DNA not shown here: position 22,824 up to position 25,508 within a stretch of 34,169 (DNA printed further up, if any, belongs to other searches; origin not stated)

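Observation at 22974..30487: Candidate flavin-based electron-bifurcating (Bfu/HydBC-type) imino-acid dehydrogenase: NuoEF fusion + 1314-aa Fe-S mega-fusion + DAO-family beta subunit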

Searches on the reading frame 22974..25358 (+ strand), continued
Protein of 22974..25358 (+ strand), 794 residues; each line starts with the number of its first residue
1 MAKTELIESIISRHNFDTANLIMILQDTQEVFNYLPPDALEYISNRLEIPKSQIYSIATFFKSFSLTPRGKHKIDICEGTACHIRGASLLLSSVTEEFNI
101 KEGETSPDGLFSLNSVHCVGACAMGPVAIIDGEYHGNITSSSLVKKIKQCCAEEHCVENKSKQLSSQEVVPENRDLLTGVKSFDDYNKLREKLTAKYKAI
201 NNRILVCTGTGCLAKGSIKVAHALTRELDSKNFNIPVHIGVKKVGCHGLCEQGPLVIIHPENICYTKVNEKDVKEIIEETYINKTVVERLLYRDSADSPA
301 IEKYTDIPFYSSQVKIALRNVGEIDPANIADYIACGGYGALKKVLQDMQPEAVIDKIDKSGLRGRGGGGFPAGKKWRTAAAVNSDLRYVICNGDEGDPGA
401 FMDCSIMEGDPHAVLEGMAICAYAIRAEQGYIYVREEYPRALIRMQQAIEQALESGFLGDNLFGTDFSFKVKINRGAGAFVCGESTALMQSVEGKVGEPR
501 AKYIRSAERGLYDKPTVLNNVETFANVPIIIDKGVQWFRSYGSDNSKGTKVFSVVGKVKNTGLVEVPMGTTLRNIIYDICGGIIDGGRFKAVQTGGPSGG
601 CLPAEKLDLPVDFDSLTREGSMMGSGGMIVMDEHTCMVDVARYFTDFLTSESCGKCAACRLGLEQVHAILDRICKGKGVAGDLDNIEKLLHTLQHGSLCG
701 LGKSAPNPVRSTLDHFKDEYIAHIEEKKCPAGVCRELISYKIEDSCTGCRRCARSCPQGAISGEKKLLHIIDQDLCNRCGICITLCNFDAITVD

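Call 30: search_solved_structures(query=window:22974-25358:+, max_evalue=1e-10, show_alignments=3)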
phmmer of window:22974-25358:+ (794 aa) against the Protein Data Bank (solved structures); distinct sequences matched with E-value up to 1e-10: 116 (the best 60 are shown).
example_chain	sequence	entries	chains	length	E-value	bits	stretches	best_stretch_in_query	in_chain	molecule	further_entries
7q4v_B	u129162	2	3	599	5.1e-217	726.1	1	202-791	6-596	Iron hydrogenase HydB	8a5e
7t2r_B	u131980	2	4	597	1.5e-216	724.5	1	203-791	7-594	NiFe hydrogenase subunit B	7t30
8a6t_B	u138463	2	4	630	9.7e-213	711.9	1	180-790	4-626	Electron bifurcating hydrogenase subunit HydB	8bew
9mqx_B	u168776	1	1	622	6.5e-212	709.2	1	194-791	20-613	NADH:ubiquinone oxidoreductase, NADH-binding (51 kD) subunit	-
9bov_B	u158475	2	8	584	2.1e-204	684.3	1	205-793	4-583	NADH dehydrogenase (Quinone)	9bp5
9n5u_B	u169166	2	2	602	1.3e-193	648.7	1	212-793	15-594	NfnB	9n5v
7p5h_B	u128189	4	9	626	7.3e-193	646.2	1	181-792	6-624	Fe-hydrogenase, subunit beta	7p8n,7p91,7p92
8oh5_B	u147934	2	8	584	3.3e-192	644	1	206-793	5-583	NAD-reducing hydrogenase subunit HoxF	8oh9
7q4w_B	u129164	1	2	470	6.6e-188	629.8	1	328-791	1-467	Iron hydrogenase HydB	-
6vw7_B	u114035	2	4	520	7.5e-116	391.5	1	206-720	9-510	NAD-dependent formate dehydrogenase beta subunit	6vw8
2fug_1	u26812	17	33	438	1.8e-114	386.9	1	322-728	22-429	NADH-quinone oxidoreductase chain 1 | NADH-QUINONE OXIDOREDUCTASE SUBUNIT 1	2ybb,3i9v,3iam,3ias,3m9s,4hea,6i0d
6hl2_B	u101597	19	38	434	6.4e-107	361.9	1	318-723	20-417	NADH-quinone oxidoreductase subunit F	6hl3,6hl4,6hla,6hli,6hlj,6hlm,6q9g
7q5y_C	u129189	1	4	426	6.7e-107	361.9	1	318-722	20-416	NADH-quinone oxidoreductase subunit F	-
6q9c_B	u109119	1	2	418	1.2e-106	361.1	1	319-720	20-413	NADH-quinone oxidoreductase subunit F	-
6r7p_B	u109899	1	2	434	1.7e-106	360.6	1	318-723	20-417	NADH-quinone oxidoreductase subunit F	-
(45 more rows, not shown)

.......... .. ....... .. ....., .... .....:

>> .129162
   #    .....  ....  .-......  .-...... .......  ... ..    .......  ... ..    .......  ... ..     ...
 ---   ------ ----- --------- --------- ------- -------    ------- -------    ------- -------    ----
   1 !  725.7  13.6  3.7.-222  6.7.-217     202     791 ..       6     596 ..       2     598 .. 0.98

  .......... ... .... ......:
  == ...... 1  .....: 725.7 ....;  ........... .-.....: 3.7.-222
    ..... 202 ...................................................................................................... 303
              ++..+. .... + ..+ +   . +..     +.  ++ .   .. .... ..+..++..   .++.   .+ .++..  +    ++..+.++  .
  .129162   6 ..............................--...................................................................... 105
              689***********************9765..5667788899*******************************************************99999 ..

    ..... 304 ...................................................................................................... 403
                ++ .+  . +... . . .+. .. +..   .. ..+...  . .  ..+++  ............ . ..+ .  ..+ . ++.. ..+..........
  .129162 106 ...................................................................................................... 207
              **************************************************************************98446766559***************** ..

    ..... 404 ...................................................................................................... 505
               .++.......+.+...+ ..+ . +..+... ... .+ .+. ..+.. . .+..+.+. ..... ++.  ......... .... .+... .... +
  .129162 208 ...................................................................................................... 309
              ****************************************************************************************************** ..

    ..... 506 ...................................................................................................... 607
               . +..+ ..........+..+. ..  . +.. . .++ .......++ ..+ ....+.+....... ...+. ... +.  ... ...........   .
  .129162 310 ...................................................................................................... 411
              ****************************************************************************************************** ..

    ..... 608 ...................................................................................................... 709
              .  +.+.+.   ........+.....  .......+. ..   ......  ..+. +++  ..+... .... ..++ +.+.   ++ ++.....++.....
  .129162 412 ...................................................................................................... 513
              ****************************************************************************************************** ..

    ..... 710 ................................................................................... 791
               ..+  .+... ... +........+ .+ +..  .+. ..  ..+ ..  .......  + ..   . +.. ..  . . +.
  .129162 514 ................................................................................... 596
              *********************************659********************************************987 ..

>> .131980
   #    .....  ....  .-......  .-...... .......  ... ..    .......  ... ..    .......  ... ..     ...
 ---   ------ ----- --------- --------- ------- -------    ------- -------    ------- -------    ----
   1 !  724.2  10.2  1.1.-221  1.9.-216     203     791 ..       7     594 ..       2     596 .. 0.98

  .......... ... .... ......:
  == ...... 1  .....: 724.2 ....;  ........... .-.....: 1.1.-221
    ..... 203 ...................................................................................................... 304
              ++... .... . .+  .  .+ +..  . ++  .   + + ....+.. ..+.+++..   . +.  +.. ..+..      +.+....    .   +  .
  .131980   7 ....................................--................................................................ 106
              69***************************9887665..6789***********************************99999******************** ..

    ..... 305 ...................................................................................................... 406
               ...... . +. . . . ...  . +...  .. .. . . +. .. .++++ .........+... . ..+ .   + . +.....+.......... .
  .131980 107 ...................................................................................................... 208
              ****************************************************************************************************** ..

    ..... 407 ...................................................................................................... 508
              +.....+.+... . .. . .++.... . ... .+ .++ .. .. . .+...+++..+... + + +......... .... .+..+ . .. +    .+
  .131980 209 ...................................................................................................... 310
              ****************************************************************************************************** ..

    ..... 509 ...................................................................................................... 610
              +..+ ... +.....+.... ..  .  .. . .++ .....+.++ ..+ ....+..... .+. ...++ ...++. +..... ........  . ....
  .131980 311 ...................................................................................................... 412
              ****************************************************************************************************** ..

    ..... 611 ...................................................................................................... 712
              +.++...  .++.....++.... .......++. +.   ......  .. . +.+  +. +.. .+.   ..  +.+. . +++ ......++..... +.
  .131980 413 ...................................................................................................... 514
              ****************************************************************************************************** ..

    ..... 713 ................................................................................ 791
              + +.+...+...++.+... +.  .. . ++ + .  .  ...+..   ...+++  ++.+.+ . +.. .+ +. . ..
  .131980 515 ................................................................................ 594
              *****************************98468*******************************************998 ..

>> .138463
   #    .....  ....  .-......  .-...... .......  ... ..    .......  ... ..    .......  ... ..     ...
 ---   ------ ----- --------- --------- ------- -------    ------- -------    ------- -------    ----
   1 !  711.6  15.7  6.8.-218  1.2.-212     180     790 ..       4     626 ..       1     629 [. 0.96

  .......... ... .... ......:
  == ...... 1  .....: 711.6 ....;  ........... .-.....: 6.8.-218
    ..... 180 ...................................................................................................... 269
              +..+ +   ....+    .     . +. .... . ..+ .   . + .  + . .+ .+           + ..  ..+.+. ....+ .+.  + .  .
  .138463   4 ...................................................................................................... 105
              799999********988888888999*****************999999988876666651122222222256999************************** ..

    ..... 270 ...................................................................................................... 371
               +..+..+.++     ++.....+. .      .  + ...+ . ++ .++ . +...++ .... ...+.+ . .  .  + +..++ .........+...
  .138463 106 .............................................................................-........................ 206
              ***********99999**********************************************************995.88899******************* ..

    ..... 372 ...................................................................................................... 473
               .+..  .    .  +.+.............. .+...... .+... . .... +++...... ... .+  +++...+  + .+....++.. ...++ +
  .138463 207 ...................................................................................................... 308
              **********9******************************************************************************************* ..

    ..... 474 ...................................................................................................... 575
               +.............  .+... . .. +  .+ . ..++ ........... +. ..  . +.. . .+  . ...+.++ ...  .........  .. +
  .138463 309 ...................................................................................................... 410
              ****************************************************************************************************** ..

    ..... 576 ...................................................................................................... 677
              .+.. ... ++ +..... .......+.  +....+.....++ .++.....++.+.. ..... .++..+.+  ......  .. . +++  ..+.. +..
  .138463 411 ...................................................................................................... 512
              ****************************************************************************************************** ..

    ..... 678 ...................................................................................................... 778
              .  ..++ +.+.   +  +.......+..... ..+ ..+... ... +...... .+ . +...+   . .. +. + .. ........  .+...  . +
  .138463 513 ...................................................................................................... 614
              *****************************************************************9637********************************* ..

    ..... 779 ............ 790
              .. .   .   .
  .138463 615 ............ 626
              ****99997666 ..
